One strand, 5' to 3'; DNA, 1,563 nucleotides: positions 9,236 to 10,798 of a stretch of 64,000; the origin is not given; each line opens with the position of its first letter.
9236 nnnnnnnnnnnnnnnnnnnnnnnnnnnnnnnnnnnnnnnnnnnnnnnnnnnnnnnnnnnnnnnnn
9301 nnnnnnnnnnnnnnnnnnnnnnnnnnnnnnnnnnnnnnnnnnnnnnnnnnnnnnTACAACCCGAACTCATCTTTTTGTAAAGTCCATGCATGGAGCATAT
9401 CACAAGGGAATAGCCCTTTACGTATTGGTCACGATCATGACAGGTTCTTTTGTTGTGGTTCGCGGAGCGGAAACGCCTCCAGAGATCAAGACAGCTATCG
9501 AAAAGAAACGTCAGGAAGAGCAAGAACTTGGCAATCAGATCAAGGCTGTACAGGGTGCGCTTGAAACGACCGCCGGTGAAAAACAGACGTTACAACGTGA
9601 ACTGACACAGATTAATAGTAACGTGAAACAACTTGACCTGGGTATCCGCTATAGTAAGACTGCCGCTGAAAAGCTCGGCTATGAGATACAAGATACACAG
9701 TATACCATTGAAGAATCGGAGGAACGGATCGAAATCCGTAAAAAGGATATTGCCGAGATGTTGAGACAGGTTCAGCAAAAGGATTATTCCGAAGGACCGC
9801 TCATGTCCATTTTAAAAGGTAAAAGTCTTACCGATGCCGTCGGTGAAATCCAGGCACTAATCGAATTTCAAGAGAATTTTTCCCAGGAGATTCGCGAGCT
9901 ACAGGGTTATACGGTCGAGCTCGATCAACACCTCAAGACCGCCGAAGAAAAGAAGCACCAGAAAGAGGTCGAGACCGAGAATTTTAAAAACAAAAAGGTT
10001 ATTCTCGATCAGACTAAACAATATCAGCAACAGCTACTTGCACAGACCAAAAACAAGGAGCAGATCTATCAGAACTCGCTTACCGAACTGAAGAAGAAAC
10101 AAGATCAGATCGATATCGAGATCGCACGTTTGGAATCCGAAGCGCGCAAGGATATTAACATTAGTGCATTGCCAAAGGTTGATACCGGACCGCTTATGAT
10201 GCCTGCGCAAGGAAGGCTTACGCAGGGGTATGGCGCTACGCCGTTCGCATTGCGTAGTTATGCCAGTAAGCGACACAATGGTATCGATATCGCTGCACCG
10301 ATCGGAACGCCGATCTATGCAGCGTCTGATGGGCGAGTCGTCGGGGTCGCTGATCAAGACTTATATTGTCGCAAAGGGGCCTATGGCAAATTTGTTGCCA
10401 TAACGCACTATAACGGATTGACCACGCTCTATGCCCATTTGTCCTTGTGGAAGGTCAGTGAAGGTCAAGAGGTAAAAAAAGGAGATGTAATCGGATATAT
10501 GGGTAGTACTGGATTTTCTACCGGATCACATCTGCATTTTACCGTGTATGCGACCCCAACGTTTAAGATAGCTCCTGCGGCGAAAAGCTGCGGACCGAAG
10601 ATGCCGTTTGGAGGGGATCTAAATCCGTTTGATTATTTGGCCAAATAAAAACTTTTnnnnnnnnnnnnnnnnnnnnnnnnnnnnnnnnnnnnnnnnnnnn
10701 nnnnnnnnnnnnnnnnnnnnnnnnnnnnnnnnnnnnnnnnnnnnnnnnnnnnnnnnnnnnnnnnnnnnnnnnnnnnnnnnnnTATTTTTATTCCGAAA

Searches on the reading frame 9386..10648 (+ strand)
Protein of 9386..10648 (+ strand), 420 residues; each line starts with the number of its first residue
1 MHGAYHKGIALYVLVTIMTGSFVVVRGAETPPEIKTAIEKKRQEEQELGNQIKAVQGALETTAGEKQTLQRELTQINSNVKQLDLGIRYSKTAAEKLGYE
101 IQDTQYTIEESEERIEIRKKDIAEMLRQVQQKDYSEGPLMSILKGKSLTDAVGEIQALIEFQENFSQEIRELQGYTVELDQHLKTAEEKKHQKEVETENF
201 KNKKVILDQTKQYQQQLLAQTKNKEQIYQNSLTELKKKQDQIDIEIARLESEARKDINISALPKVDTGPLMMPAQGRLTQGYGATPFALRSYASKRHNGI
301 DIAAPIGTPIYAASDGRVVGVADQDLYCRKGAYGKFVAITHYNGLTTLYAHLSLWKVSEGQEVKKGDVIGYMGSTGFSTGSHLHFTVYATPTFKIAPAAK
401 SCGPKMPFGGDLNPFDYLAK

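Call 68: search_protein_families(library=pfam, max_evalue=0.00001, proteins=[window:9386-10648:+])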
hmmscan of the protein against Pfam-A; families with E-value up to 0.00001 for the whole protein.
window:9386-10648:+ (420 aa): 1 family
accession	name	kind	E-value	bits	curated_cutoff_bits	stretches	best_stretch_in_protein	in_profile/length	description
PF01551.29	Peptidase_M23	-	1.3e-31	109.1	28.7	1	296-389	2-89/96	Peptidase family M23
